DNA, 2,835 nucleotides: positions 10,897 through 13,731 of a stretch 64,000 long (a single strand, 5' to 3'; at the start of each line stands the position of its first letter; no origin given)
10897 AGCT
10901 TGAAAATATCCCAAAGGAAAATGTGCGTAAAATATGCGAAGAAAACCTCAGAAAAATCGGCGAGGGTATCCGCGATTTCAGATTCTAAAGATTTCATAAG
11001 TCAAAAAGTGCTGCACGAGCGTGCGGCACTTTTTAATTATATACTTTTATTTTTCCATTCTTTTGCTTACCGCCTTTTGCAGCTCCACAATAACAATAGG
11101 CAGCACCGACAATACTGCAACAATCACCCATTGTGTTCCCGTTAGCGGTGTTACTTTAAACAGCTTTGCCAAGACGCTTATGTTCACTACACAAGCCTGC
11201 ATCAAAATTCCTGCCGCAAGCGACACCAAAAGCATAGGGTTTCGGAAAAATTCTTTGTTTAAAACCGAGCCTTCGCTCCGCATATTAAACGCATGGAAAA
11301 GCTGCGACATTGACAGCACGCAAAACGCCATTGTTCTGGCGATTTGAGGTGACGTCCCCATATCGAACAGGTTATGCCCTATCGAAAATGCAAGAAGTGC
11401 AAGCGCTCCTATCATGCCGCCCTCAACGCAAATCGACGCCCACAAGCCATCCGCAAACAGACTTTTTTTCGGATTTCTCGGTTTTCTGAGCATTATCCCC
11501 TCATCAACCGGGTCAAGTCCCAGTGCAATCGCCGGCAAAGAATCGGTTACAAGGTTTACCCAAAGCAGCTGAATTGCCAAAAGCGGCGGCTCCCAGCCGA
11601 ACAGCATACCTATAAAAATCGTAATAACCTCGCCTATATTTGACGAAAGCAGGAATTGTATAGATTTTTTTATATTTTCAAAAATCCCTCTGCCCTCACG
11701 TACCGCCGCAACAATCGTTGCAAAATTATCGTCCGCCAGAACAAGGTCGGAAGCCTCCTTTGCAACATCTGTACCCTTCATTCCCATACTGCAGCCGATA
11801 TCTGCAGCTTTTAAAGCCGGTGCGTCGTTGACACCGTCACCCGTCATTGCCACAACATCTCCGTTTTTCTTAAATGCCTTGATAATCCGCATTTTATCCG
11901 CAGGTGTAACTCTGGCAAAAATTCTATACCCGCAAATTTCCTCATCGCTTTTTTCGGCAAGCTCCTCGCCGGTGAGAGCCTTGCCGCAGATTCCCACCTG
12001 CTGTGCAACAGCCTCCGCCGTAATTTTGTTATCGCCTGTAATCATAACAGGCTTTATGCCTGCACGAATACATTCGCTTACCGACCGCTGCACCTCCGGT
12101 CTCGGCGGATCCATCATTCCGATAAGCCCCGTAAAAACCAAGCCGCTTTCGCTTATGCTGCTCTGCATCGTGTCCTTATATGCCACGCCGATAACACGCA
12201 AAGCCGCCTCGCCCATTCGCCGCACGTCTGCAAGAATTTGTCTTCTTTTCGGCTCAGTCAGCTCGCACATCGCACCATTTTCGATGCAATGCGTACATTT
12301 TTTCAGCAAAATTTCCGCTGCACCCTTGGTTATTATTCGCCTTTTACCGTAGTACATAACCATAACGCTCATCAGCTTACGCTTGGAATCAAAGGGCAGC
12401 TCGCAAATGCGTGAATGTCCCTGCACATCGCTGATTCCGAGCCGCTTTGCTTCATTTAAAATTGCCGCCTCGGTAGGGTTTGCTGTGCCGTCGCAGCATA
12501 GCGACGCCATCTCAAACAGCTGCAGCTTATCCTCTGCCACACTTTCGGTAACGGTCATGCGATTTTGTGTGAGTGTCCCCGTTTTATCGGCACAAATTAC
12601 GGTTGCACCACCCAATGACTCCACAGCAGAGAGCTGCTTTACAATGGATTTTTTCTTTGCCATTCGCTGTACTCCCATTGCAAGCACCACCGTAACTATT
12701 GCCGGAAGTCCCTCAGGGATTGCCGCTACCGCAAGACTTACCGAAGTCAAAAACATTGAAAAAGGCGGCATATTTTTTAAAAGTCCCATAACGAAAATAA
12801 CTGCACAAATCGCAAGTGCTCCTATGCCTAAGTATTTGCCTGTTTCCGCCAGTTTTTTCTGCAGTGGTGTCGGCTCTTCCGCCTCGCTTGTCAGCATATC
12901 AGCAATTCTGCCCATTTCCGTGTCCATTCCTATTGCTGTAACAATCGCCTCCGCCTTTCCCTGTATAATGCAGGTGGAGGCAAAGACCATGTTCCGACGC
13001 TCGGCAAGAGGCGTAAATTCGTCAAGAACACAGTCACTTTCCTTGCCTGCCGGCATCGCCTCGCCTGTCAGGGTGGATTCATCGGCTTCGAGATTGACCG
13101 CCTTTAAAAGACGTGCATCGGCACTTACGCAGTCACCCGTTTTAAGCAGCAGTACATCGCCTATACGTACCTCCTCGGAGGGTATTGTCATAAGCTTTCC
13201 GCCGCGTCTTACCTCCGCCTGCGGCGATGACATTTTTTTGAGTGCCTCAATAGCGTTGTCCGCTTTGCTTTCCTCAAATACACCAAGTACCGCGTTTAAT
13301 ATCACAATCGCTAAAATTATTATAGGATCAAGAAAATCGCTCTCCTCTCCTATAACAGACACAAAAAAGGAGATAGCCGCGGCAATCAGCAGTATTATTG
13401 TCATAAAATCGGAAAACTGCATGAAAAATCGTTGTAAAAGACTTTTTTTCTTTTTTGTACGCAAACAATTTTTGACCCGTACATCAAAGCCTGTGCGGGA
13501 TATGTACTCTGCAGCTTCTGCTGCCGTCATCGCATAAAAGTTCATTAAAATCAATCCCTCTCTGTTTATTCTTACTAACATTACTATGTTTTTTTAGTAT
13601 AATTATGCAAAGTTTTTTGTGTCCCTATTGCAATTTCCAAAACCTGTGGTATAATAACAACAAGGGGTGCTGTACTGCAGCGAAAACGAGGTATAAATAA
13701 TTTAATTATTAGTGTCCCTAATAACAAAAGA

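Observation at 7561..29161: attR-like and attL-like ends of one tRNA-Lys-integrating element lie 21 kb apart in inverted orientation around core genes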

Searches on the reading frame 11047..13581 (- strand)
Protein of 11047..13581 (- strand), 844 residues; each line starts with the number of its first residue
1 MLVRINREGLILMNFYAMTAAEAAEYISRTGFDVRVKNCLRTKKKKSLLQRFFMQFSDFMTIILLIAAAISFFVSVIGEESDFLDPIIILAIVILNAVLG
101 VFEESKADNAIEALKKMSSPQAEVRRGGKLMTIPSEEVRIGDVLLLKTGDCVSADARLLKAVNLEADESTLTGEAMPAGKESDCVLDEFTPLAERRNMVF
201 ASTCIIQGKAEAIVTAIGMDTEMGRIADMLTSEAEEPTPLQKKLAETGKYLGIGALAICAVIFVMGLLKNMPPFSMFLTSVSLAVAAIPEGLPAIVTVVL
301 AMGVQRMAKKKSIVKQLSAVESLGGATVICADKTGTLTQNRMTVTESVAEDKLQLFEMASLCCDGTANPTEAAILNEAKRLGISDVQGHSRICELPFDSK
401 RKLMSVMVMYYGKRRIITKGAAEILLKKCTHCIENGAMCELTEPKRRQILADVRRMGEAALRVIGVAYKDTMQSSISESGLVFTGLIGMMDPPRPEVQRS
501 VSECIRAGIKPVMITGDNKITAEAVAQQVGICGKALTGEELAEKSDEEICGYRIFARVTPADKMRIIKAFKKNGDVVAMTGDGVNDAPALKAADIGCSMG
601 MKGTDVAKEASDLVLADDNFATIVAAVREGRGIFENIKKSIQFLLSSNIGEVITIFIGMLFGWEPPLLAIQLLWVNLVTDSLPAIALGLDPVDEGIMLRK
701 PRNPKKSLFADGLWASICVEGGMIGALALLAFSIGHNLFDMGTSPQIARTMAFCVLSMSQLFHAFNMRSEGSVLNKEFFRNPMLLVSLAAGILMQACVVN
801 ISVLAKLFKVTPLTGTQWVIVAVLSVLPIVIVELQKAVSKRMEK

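Call 81: search_protein_families(library=pfam, proteins=[window:11047-13581:-], max_evalue=0.00001)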
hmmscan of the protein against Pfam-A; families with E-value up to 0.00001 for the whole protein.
window:11047-13581:- (844 aa): 5 families
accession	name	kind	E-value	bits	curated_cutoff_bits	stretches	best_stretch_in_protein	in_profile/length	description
PF00122.25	E1-E2_ATPase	-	4.6e-56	189.6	28.1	1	116-310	1-181/181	E1-E2 ATPase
PF00689.26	Cation_ATPase_C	-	8.5e-53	179.1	27.3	1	665-837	2-174/175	Cation transporting ATPase, C-terminus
PF00702.32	Hydrolase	-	2.2e-20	74.3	26.4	1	328-594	3-191/191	haloacid dehalogenase-like hydrolase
PF13246.12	Cation_ATPase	-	2.3e-12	47.2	21.7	1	367-431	21-90/91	Cation transport ATPase (P-type)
PF00690.31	Cation_ATPase_N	-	4.1e-09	36.4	20.4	1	37-71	35-69/69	Cation transporter/ATPase, N-terminus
